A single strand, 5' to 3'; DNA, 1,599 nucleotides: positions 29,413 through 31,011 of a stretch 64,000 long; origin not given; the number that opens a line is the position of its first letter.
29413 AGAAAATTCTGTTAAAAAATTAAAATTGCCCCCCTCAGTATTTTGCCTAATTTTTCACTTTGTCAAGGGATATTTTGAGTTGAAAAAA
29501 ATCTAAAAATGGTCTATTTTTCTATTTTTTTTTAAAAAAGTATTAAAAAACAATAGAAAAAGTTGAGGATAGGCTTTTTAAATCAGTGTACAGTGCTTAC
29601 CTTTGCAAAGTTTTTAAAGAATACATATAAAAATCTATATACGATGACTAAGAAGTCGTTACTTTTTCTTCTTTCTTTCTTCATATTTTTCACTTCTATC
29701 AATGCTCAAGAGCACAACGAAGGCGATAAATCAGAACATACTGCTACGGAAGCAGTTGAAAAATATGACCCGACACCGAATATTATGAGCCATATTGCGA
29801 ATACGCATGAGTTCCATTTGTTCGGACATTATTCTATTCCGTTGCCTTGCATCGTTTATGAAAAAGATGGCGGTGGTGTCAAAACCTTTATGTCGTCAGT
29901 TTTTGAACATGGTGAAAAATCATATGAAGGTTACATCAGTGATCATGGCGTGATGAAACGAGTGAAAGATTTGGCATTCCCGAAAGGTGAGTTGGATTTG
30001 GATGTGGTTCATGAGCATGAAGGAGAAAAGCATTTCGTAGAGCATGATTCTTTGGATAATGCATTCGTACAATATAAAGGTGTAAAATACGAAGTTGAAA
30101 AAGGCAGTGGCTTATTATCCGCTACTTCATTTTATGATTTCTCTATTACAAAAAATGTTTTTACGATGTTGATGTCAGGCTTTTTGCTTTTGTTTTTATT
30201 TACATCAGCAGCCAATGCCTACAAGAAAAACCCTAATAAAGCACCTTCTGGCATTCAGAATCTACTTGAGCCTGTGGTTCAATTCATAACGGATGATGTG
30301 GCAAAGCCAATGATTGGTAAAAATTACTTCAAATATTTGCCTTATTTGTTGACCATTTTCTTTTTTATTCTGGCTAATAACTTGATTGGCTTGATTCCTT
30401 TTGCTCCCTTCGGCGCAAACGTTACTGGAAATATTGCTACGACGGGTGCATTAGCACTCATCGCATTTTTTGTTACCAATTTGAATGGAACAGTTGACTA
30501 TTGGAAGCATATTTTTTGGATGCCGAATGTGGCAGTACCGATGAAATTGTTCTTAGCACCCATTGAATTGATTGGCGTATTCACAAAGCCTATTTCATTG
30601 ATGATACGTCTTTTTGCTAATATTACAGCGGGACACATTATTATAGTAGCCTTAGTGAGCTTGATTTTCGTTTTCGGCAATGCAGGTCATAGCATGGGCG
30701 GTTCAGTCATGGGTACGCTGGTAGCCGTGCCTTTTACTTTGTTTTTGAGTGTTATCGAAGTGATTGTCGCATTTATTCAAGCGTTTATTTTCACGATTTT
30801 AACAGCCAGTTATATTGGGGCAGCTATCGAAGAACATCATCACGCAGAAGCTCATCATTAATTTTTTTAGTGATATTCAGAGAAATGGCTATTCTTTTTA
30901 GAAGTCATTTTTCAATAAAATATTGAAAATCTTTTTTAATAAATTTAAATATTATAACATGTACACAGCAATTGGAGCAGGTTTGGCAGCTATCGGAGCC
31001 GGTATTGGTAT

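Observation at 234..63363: Hyper-abundant non-palindromic decamer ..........: about one copy per kb, on both strands, inside and outside genes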

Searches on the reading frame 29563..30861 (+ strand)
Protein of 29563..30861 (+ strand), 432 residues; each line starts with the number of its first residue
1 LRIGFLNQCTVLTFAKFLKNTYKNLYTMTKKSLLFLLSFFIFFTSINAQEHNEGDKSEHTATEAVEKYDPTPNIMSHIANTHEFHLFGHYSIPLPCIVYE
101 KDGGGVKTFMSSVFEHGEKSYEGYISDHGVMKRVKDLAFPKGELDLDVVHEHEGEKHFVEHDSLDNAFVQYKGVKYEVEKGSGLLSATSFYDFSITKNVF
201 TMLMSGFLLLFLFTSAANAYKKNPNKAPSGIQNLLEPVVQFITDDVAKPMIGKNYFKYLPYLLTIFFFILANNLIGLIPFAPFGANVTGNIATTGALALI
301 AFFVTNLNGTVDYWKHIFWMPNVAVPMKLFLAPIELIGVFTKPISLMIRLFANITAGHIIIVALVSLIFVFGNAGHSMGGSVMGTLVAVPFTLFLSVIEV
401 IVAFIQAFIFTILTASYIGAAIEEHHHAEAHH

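Call 23: search_protein_families(library=pfam, proteins=[window:29563-30861:+], max_evalue=0.00001)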
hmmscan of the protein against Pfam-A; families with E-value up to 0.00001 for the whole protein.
window:29563-30861:+ (432 aa): 1 family
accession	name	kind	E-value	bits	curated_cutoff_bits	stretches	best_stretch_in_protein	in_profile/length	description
PF00119.25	ATP-synt_A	-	4.3e-58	197.2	33.9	1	200-418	2-216/217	ATP synthase A chain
